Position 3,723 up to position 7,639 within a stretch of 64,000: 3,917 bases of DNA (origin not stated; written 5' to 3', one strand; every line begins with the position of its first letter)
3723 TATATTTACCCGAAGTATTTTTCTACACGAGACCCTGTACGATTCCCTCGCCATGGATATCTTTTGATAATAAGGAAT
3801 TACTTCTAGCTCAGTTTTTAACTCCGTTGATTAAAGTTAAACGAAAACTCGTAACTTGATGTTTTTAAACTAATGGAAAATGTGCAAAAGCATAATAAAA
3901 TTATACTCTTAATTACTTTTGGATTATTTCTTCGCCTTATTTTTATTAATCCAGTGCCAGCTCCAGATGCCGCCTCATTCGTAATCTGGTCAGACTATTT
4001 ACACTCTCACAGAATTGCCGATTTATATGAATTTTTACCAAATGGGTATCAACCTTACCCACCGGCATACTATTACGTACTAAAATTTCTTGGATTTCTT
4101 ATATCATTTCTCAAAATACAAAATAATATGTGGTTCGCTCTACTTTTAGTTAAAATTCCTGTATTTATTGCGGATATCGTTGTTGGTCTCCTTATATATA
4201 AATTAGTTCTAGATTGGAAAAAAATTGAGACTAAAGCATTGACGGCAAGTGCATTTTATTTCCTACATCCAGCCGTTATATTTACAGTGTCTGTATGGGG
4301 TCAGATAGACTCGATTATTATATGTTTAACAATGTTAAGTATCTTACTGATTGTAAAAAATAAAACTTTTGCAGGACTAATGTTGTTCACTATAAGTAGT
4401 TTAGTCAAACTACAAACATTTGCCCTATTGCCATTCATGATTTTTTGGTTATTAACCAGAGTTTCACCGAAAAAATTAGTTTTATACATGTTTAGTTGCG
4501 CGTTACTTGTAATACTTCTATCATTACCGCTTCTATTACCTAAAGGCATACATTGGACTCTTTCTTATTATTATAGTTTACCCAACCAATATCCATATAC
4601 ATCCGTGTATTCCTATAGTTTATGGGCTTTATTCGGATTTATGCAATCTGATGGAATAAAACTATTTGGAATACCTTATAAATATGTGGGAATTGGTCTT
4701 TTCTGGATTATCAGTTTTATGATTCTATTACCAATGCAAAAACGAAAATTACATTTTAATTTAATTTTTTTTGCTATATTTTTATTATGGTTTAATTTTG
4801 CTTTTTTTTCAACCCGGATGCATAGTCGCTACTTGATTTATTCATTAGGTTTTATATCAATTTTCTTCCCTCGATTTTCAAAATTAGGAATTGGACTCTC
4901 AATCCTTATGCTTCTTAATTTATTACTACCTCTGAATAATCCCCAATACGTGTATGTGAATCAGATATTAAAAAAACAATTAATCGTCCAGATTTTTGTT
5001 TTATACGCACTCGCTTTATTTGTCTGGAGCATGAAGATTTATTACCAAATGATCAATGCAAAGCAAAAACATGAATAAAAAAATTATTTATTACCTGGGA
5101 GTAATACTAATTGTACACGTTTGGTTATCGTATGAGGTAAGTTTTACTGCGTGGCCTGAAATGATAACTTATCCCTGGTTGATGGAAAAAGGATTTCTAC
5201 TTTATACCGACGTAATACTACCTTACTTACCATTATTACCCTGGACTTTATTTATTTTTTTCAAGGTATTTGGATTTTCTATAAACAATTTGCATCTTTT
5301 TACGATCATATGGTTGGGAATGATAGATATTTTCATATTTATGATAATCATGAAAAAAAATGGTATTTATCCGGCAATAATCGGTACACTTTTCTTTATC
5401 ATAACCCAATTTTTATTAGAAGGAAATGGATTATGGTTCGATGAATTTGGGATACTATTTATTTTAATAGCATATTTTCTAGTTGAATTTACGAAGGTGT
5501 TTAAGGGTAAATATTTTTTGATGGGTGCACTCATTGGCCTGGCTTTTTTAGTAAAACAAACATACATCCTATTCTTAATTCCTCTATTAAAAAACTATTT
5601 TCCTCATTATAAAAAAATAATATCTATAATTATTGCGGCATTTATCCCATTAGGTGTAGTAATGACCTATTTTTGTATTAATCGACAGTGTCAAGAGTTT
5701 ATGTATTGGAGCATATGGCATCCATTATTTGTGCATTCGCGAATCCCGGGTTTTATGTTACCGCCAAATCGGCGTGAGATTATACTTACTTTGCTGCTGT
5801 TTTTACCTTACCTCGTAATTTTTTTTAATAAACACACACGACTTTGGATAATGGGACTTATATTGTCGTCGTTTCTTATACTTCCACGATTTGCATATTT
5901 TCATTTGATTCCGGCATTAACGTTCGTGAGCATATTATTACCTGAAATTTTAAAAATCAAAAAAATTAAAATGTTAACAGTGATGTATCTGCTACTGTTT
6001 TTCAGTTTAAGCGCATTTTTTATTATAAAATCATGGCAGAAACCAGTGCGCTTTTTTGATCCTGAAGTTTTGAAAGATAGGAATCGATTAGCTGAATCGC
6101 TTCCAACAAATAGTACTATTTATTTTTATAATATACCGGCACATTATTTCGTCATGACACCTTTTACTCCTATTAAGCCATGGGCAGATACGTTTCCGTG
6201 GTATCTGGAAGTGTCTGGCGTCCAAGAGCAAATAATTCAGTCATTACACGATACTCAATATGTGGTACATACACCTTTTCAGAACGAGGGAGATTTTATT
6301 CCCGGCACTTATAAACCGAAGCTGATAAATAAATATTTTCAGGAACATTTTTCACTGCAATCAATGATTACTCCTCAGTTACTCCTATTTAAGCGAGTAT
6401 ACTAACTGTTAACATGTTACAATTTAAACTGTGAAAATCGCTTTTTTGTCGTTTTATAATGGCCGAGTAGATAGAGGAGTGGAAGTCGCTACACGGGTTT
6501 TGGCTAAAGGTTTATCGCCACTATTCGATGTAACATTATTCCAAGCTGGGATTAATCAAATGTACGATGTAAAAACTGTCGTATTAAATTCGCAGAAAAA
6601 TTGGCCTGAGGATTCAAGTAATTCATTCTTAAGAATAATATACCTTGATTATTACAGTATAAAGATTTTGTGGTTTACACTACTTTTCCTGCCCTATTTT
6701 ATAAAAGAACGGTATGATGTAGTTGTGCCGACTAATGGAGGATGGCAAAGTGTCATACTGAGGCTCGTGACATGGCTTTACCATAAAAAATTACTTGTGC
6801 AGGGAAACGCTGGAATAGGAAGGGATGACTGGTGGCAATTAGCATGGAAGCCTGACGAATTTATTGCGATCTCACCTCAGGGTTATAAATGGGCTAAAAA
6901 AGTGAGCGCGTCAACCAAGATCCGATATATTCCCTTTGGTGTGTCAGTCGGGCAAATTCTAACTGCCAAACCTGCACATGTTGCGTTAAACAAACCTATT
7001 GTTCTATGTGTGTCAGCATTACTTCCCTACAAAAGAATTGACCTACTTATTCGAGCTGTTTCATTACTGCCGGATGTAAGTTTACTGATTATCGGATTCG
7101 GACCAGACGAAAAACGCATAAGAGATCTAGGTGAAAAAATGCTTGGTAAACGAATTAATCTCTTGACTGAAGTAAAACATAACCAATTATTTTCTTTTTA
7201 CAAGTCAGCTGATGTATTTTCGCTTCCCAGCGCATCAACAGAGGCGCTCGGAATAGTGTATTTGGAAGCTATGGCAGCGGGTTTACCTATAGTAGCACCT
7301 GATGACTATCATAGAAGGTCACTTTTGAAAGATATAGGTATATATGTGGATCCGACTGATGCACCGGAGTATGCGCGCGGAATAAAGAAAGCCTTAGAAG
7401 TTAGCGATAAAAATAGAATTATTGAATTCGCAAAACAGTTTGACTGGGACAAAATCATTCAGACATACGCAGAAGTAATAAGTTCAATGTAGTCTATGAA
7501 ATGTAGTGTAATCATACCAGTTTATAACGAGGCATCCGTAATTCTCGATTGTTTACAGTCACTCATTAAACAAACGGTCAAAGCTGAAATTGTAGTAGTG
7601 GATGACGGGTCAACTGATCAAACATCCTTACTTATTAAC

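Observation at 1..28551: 28-kb glycosylation island with at least 7 GT-C paralogs alongside GT2/GT4 enzymes, a flippase, a priming transferase and DUF4012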

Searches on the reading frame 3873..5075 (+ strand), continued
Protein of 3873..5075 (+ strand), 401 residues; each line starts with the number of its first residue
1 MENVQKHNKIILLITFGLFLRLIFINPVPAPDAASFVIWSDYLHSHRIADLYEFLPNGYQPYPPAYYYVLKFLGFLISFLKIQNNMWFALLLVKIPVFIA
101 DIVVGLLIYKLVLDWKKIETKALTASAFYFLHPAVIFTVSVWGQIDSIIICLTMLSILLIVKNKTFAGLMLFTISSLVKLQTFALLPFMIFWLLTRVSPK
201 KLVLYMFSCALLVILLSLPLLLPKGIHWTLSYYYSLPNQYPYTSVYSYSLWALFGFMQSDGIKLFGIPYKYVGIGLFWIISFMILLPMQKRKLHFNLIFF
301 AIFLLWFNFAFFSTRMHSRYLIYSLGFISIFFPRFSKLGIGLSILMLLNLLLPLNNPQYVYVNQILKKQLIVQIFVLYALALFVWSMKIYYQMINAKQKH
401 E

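Call 50: find_related_loci(query=A1, collection=genome_contigs, flank=10000)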
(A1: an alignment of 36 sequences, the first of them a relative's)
Query A1 (401 aa) in genome_contigs; peptide patterns used: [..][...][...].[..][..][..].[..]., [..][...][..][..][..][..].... (x = any residue, [..] = any of these).
108 stretches matched a pattern; 93 encode a relative of the query (tblastn E <= 1e-3); the best 80 are kept; 80 distinct loci.
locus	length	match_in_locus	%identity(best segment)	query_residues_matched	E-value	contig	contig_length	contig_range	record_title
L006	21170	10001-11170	47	5-393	6e-91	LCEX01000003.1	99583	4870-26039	MAG: Candidatus Gottesmanbacteria bacterium GW2011_GWC1_43_10 UV55_C0003, whole genome shotgun sequence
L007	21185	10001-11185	42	2-394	2e-83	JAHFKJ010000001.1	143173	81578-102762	MAG: Candidatus Gottesmanbacteria bacterium isolate nzgw407 NODE_132_length_143174_cov_4.151902, whole genome shotgun se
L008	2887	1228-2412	43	3-395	3e-83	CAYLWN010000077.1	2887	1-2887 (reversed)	MAG TPA_asm: uncultured Gammaproteobacteria bacterium isolate SRP050083_co1_444 genome assembly, contig: NODE_25541_leng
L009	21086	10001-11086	45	30-390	4e-79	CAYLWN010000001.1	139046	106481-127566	MAG TPA_asm: uncultured Gammaproteobacteria bacterium isolate SRP050083_co1_444 genome assembly, contig: NODE_11_length_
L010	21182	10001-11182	42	1-393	8e-75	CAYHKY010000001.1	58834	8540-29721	MAG TPA_asm: uncultured Gammaproteobacteria bacterium isolate ERP119705_co13_644 genome assembly, contig: NODE_599_lengt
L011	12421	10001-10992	45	36-395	9e-61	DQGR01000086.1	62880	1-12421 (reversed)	MAG TPA_asm: Patescibacteria group bacterium isolate UBA10118 contig_7548, whole genome shotgun sequence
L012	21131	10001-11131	31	1-380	2e-35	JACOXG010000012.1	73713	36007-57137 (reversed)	MAG: Candidatus Daviesbacteria bacterium isolate NC_groundwater_147_Ag_S-0.1um_38_19 S4_GD2017_2_S1_scaffold_682, whole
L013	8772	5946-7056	42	1-392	6e-35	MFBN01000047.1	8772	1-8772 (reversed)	MAG: Candidatus Curtissbacteria bacterium RIFCSPLOWO2_01_FULL_37_9 rifcsplowo2_01_scaffold_61311, whole genome shotgun s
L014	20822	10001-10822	33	50-328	6e-32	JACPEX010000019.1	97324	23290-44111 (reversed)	MAG: Candidatus Daviesbacteria bacterium isolate NC_groundwater_346_Ag_B-0.1um_38_13 GD18-4_B1_scaffold_413311, whole ge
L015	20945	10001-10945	31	6-328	5e-32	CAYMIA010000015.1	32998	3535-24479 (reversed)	MAG TPA_asm: uncultured Gammaproteobacteria bacterium isolate SRP200132_co1_145 genome assembly, contig: NODE_2251_lengt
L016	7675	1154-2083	31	6-321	1e-31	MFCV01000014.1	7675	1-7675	MAG: Candidatus Daviesbacteria bacterium RIFCSPHIGHO2_02_FULL_36_13 rifcsphigho2_02_scaffold_22573, whole genome shotgun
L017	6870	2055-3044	30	1-336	2e-31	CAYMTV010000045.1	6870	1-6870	MAG TPA_asm: uncultured Gammaproteobacteria bacterium isolate binchicken_co38_1053 genome assembly, contig: NODE_23343_l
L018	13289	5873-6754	33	27-325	3e-31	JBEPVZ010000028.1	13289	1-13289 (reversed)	MAG: Candidatus Daviesbacteria bacterium isolate 22E.vamb.044 NODE_4097_length_13289_cov_6.700695, whole genome shotgun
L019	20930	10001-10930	33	6-321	3e-31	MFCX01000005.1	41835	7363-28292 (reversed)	MAG: Candidatus Daviesbacteria bacterium RIFCSPHIGHO2_02_FULL_39_12 rifcsphigho2_02_scaffold_1141, whole genome shotgun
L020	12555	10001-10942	31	7-330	6e-30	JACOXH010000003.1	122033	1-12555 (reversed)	MAG: Candidatus Daviesbacteria bacterium isolate NC_groundwater_148_Ag_S-0.1um_39_10 S4_GD2017_2_S1_scaffold_165, whole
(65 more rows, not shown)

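Call 96: search_protein_families(library=ncbifam, proteins=[L003:545-1264:+, L003:6972-8213:-, L009:6301-7011:+, L002:734-2338:+], max_evalue=0.000001)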
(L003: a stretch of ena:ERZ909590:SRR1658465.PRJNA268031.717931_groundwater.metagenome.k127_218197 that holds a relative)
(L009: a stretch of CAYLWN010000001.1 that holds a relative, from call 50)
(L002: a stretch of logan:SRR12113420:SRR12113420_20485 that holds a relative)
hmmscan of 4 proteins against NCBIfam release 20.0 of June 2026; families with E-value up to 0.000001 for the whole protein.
L003:545-1264:+ (240 aa): 15 families
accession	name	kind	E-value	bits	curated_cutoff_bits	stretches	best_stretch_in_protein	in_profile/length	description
NF007986.1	PRK10714.1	equivalog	5.6e-20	71.6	529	1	6-183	7-181/316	undecaprenyl-phosphate 4-deoxy-4-formamido-L-arabinose transferase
NF047588.1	GlcsyltransPgfSStrep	equivalog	2.5e-19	69.6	500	1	6-171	2-165/308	glycosyltransferase PgfS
TIGR03937.1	PgaC_IcaA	equivalog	1e-17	64.2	422.3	1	6-118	46-154/407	poly-beta-1,6-N-acetyl-D-glucosamine synthase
NF007482.0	PRK10073.1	equivalog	2.1e-17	63.1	423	1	3-114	4-110/334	glycosyltransferase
TIGR04182.1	glyco_TIGR04182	equivalog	2.9e-14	53.1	325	1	8-234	3-219/293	S-layer glycoprotein N-glycosyltransferase AglJ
NF041875.1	EPS_EpsD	equivalog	8.4e-13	48.4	370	1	7-121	1-111/325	exopolysaccharide biosynthesis glycosyltransferase EpsD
NF047683.1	TeichurnBiosyTuaG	equivalog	3e-12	46.7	400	1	3-104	4-101/252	teichuronic acid biosynthesis protein TuaG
NF038302.1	EPS_HpsE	equivalog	4.5e-12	45.6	300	1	5-109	1-106/307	hormogonium polysaccharide biosynthesis glycosyltransferase HpsE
TIGR04283.1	glyco_like_mftF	equivalog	3.9e-11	43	182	1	7-135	1-117/221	TIGR04283 family arsenosugar biosynthesis glycosyltransferase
NF041391.1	DPhHxTase_Halo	equivalog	5.4e-11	41.9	375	1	13-214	3-191/213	dolichyl-phosphate hexose transferase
NF050050.1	ProtGlycPglI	equivalog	8.5e-10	38.5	500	1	6-121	3-115/306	GalNAc(5)-diNAcBac-PP-undecaprenol beta-1,3-glucosyltransferase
NF010496.0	PRK13915.1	equivalog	3.2e-09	36.3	262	1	4-115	30-143/307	glucosyl-3-phosphoglycerate synthase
TIGR03965.1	mycofact_glyco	equivalog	4.2e-08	32.5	280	1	6-116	75-181/467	mycofactocin biosynthesis glycosyltransferase MftF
NF058614.1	PPMAGASynPpgS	equivalog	1.2e-07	31.3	370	1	9-168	4-160/226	polyprenyl-phospho-N-acetylgalactosaminyl synthase PpgS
TIGR03111.1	glyc2_xrt_Gpos1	hypoth_equivalog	1.5e-07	30.6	363.95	1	6-123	50-165/439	TIGR03111 family XrtG-associated glycosyltransferase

L003:6972-8213:- (414 aa): 7 families
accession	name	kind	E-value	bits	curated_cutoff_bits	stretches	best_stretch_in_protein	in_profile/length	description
TIGR04182.1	glyco_TIGR04182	equivalog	3.4e-21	75.9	325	1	174-400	2-211/293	S-layer glycoprotein N-glycosyltransferase AglJ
TIGR04283.1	glyco_like_mftF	equivalog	3.2e-12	46.5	182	1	174-276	1-92/221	TIGR04283 family arsenosugar biosynthesis glycosyltransferase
TIGR03937.1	PgaC_IcaA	equivalog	8.8e-12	44.7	422.3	1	160-271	33-140/407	poly-beta-1,6-N-acetyl-D-glucosamine synthase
NF041391.1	DPhHxTase_Halo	equivalog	2e-11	43.3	375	1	182-401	5-203/213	dolichyl-phosphate hexose transferase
NF041875.1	EPS_EpsD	equivalog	3.6e-10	39.8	370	1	174-272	1-95/325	exopolysaccharide biosynthesis glycosyltransferase EpsD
TIGR03965.1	mycofact_glyco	equivalog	1.1e-08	34.5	280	1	170-274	72-172/467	mycofactocin biosynthesis glycosyltransferase MftF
NF010496.0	PRK13915.1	equivalog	3.7e-07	29.5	262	1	169-271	28-131/307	glucosyl-3-phosphoglycerate synthase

L009:6301-7011:+ (237 aa): 15 families
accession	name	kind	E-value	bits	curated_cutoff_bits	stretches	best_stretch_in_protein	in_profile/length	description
NF047588.1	GlcsyltransPgfSStrep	equivalog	2.4e-23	82.8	500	1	6-175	3-169/308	glycosyltransferase PgfS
TIGR03937.1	PgaC_IcaA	equivalog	2.5e-16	59.6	422.3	1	6-116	47-152/407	poly-beta-1,6-N-acetyl-D-glucosamine synthase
NF007986.1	PRK10714.1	equivalog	2.8e-15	56.2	529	1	6-220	8-214/316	undecaprenyl-phosphate 4-deoxy-4-formamido-L-arabinose transferase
TIGR04182.1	glyco_TIGR04182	equivalog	1.5e-14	54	325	1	8-237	4-222/293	S-layer glycoprotein N-glycosyltransferase AglJ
NF007482.0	PRK10073.1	equivalog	6.4e-14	51.7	423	1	4-112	6-108/334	glycosyltransferase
NF047683.1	TeichurnBiosyTuaG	equivalog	9.4e-12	45.1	400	1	4-147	6-149/252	teichuronic acid biosynthesis protein TuaG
NF041875.1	EPS_EpsD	equivalog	3e-11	43.3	370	1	7-120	2-110/325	exopolysaccharide biosynthesis glycosyltransferase EpsD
NF038302.1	EPS_HpsE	equivalog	3.1e-11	42.8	300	1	4-109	1-106/307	hormogonium polysaccharide biosynthesis glycosyltransferase HpsE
NF050050.1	ProtGlycPglI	equivalog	6.5e-11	42.2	500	1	6-124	4-118/306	GalNAc(5)-diNAcBac-PP-undecaprenol beta-1,3-glucosyltransferase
NF010496.0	PRK13915.1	equivalog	1.3e-10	40.9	262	1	5-127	32-155/307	glucosyl-3-phosphoglycerate synthase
TIGR04283.1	glyco_like_mftF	equivalog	7.4e-10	38.8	182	1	7-143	2-125/221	TIGR04283 family arsenosugar biosynthesis glycosyltransferase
NF041391.1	DPhHxTase_Halo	equivalog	1.5e-09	37.2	375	1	13-214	4-191/213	dolichyl-phosphate hexose transferase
TIGR03111.1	glyc2_xrt_Gpos1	hypoth_equivalog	4.8e-09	35.5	363.95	1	6-120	51-162/439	TIGR03111 family XrtG-associated glycosyltransferase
NF053739.1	GlytfEpsEBac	equivalog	1.3e-08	34.2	450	1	6-100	3-93/265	glycosyltransferase EpsE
TIGR03965.1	mycofact_glyco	equivalog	7.7e-08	31.6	280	1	7-115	77-180/467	mycofactocin biosynthesis glycosyltransferase MftF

L002:734-2338:+ (535 aa): 0 families
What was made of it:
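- The upstream GT2 ortholog's best or second-best NCBIfam match is PgfS, from the S. mutans protein-glycosylation machinery (call 96).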

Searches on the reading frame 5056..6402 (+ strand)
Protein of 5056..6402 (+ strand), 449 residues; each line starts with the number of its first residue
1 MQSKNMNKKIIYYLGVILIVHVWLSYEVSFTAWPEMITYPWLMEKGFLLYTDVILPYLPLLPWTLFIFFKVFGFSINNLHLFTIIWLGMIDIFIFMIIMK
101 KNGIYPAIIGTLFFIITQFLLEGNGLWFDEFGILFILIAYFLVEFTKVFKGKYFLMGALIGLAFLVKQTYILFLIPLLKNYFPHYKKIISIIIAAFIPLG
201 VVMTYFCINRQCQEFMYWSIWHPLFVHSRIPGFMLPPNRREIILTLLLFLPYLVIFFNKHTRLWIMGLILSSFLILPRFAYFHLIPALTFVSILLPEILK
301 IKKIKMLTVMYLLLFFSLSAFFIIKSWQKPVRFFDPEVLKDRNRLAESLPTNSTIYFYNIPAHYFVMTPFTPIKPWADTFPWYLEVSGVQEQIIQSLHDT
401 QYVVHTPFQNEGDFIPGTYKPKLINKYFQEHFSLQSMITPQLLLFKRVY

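Call 3: search_protein_families(library=pfam, proteins=[window:5056-6402:+], max_evalue=0.01)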
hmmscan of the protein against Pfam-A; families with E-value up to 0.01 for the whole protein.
window:5056-6402:+ (449 aa): 1 family
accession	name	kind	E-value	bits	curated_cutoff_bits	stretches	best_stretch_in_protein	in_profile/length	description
PF13231.12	PMT_2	-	4.2e-07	30.8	26.1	1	59-179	4-127/160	Dolichyl-phosphate-mannose-protein mannosyltransferase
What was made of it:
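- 5056..6405 (+): g05: GT-C (PMT_2). Pfam PMT_2 30.8 bits (call 3).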

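Call 11: search_protein_families(library=ncbifam, proteins=[window:5056-6402:+], max_evalue=0.1)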
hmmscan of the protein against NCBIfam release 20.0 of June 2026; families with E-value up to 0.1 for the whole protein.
window:5056-6402:+ (449 aa): 0 families

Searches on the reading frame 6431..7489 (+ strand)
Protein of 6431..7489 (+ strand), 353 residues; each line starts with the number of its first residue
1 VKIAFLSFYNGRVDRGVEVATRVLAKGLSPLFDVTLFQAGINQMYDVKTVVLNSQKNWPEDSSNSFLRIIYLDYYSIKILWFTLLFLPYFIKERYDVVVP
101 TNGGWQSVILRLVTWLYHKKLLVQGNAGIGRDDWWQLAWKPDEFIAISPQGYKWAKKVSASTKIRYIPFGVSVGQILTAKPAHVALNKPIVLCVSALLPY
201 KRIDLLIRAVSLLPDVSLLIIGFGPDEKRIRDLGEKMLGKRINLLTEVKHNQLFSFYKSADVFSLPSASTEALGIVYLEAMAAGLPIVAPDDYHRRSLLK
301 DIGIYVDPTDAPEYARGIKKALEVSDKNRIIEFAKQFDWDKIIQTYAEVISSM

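Call 3: search_protein_families(library=pfam, proteins=[window:6431-7489:+], max_evalue=0.01)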
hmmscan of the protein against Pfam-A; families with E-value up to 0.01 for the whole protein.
window:6431-7489:+ (353 aa): 3 families
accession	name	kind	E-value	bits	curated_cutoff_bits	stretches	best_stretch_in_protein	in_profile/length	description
PF00534.26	Glycos_transf_1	-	3.3e-29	102.1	26.4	1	186-335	13-170/172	Glycosyl transferases group 1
PF13692.12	Glyco_trans_1_4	-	6.3e-22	78.8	27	1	189-323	2-141/142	Glycosyl transferases group 1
PF20706.3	GT4-conflict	-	0.001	18.5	26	1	142-291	148-312/385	Family 4 Glycosyltransferase in conflict systems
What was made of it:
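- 6431..7492 (+): g06: GT4. Glycos_transf_1 102 bits (call 3).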
